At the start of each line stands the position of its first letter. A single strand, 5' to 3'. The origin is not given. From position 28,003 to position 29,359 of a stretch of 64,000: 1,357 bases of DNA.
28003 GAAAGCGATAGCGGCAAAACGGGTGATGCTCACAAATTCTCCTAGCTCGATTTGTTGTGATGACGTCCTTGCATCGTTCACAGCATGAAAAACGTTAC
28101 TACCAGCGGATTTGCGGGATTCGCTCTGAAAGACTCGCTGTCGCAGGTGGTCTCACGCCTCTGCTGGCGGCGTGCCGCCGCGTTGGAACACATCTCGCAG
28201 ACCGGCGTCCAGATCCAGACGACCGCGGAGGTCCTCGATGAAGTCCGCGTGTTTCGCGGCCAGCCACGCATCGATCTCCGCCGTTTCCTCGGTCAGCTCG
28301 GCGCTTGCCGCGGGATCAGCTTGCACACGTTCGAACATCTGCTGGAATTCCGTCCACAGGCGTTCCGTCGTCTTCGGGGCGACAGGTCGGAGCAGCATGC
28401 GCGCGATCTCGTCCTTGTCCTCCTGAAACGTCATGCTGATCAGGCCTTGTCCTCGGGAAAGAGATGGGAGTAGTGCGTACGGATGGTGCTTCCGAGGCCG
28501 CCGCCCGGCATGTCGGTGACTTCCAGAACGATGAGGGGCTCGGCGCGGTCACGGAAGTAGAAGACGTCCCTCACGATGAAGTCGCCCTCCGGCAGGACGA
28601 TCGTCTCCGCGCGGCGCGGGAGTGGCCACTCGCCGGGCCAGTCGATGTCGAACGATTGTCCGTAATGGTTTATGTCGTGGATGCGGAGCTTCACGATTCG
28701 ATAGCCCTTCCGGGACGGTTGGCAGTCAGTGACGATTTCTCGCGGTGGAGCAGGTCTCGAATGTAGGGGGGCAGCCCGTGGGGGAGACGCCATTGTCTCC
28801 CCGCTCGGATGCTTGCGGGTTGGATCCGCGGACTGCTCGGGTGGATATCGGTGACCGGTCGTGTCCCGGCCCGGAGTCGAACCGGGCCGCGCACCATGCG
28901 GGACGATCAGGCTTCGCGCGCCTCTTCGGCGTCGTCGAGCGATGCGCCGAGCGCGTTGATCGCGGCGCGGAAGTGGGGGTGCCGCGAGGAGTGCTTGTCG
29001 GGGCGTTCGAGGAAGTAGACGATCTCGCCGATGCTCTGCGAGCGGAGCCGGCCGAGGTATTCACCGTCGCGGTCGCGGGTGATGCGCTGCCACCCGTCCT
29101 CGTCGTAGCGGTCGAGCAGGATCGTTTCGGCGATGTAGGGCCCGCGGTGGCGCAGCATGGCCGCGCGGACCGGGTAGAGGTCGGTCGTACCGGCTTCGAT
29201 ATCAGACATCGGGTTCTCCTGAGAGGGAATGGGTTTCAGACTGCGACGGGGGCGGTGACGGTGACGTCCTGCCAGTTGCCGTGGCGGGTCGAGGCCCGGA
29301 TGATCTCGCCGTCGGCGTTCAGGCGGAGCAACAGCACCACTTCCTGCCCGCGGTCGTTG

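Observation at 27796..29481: Opposite-strand island of five small genes in an otherwise unidirectional genome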

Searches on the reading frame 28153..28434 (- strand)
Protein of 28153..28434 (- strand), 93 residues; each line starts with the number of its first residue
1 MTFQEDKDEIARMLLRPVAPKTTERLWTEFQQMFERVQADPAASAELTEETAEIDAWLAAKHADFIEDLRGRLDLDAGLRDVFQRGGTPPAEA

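Call 5: search_protein_families(library=pfam, max_evalue=0.1, proteins=[window:28153-28434:-])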
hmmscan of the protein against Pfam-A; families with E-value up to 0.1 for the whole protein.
window:28153-28434:- (93 aa): 1 family
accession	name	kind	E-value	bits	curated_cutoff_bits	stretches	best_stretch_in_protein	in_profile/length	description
PF08264.19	Anticodon_1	-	0.046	14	25.1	1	14-74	74-137/148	Anticodon-binding domain of tRNA ligase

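Call 6: search_protein_families(library=phrogs, max_evalue=0.1, proteins=[window:28153-28434:-])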
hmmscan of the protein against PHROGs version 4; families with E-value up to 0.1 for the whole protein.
window:28153-28434:- (93 aa): 0 families

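Call 32: search_protein_families(library=padloc, max_evalue=1, proteins=[window:28153-28434:-])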
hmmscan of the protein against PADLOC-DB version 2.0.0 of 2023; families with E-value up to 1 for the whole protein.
window:28153-28434:- (93 aa): 0 families

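Call 33: search_protein_families(library=ncbifam, max_evalue=1, proteins=[window:28153-28434:-])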
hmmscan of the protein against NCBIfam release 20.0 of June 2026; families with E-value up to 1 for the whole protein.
window:28153-28434:- (93 aa): 0 families

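Call 37: search_solved_structures(query=window:28153-28434:-, max_evalue=5)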
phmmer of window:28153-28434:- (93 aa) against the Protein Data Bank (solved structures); distinct sequences matched with E-value up to 5: 1.
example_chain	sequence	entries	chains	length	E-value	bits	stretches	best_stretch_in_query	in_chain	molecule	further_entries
4tqj_A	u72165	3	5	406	0.0063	20.2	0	56-72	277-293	Lectin 2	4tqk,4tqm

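Call 47: find_related_loci(query=window:28153-28434:-, collection=viral_contigs, flank=6000)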
Query window:28153-28434:- (93 aa) in viral_contigs; peptide patterns used: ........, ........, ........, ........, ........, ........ (x = any residue, [..] = any of these).
4 stretches matched a pattern, but none encodes a relative of the query by tblastn (E <= 1e-3).

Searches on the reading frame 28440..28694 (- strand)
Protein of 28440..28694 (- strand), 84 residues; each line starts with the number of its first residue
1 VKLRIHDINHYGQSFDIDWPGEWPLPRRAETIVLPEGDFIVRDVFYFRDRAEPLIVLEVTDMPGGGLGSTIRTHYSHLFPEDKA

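Call 32: search_protein_families(library=padloc, max_evalue=1, proteins=[window:28440-28694:-])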
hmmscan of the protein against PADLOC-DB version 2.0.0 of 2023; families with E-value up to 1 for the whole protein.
window:28440-28694:- (84 aa): 0 families

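Call 33: search_protein_families(library=ncbifam, max_evalue=1, proteins=[window:28440-28694:-])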
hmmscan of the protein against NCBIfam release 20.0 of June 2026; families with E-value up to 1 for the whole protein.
window:28440-28694:- (84 aa): 0 families

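Call 36: search_solved_structures(query=window:28440-28694:-, max_evalue=5)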
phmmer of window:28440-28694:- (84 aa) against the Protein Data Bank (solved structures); distinct sequences matched with E-value up to 5: 2.
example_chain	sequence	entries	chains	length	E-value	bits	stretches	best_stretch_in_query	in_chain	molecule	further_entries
4pmu_A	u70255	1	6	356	1.6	12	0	5-30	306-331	Endo-1,4-beta-xylanase A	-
4pmv_A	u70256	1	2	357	1.6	12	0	5-30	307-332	Endo-1,4-beta-xylanase A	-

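Call 46: find_related_loci(query=window:28440-28694:-, collection=viral_contigs, flank=6000)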
Query window:28440-28694:- (84 aa) in viral_contigs; peptide patterns used: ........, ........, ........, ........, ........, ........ (x = any residue, [..] = any of these).
10 stretches matched a pattern, but none encodes a relative of the query by tblastn (E <= 1e-3).

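Call 61: find_homologous_proteins(query=window:28440-28694:-, max_evalue=0.01)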
Query window:28440-28694:- (84 aa): 1 proteins with E <= 0.01 among 1 candidates.
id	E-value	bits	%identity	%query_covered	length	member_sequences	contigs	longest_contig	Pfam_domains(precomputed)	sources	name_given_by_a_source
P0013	4.1e-52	192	99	100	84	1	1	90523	-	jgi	jgi:hypothetical protein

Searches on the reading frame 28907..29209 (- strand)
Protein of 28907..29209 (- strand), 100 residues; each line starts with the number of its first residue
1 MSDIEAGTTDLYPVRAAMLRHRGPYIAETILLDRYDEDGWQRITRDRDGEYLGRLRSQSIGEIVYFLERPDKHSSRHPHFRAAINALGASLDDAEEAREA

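Call 5: search_protein_families(library=pfam, max_evalue=0.1, proteins=[window:28907-29209:-])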
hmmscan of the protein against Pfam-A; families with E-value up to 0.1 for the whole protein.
window:28907-29209:- (100 aa): 0 families

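Call 6: search_protein_families(library=phrogs, max_evalue=0.1, proteins=[window:28907-29209:-])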
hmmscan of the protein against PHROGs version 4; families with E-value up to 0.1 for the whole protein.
window:28907-29209:- (100 aa): 0 families

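Call 17: find_encoding_contigs(protein=window:28907-29209:-, flank=10000, max_places=10)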
Protein window:28907-29209:- (100 aa): 1 contig read that carries it; 1 place shown.
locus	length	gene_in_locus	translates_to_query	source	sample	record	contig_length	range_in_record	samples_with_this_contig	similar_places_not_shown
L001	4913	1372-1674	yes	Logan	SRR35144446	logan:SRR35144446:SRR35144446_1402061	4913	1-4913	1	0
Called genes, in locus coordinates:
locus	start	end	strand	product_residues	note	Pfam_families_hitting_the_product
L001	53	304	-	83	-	-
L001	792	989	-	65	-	-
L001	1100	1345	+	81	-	-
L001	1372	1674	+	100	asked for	-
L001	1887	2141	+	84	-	-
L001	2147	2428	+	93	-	-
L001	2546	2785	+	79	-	-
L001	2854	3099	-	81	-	-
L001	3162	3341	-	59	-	-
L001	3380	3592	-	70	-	-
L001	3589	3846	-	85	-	-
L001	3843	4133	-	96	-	-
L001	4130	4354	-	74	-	-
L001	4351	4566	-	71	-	-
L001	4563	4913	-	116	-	?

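Call 29: find_related_loci(query=window:28907-29209:-, collection=viral_contigs, flank=6000)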
Query window:28907-29209:- (100 aa) in viral_contigs; peptide patterns used: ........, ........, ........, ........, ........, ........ (x = any residue, [..] = any of these).
9 stretches matched a pattern, but none encodes a relative of the query by tblastn (E <= 1e-3).

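Call 31: find_homologous_proteins(query=window:28907-29209:-, max_evalue=0.01)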
Query window:28907-29209:- (100 aa): 1 proteins with E <= 0.01 among 5 candidates.
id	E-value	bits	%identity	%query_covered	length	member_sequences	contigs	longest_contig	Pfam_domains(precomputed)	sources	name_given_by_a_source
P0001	4.8e-60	218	100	100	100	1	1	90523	-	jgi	jgi:hypothetical protein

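Call 32: search_protein_families(library=padloc, max_evalue=1, proteins=[window:28907-29209:-])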
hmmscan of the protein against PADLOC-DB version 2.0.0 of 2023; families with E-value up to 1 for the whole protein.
window:28907-29209:- (100 aa): 0 families

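Call 33: search_protein_families(library=ncbifam, max_evalue=1, proteins=[window:28907-29209:-])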
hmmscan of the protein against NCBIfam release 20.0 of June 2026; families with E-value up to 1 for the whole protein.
window:28907-29209:- (100 aa): 0 families

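Call 35: search_solved_structures(query=window:28907-29209:-, max_evalue=5)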
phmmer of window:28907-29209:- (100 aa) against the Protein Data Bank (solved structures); distinct sequences matched with E-value up to 5: 4.
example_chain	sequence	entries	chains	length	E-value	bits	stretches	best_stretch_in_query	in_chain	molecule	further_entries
5ehk_A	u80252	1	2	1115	0.086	16.2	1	36-85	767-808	Lantibiotic dehydratase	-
9e5c_1b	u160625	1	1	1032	0.55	13.6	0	29-90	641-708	Cilia- and flagella-associated protein 58 central coiled coil domain-containing protein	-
3ajz_A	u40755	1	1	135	0.7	13.3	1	18-79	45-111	Ancestral congerin Con-anc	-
3ak0_A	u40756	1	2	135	0.7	13.3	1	18-79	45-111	Ancestral congerin Con-anc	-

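Call 89: predict_structure(protein=window:28907-29209:-)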
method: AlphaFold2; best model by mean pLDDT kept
length: 100 residues; sequences in the alignment: 1
mean_pLDDT: 62.0   pTM: 0.47
mean pLDDT of the five models: 62.0, 53.1, 42.8, 42.7, 41.3
residues with pLDDT >= 90: 0; 70-90: 35; 50-70: 43; < 50: 22
segments of 3 or more residues with pLDDT < 50: 1-7, 17-27, 72-75
pLDDT, mean of each block of 10 residues (from residue 1): 45 58 47 74 70 68 62 54 69 74
secondary structure, 60 per line:
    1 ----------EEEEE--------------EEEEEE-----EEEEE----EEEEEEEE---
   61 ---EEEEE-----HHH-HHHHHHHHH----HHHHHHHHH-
elements in order: E11-15 E30-35 E41-45 E50-57 E64-68 H78-86 H91-99
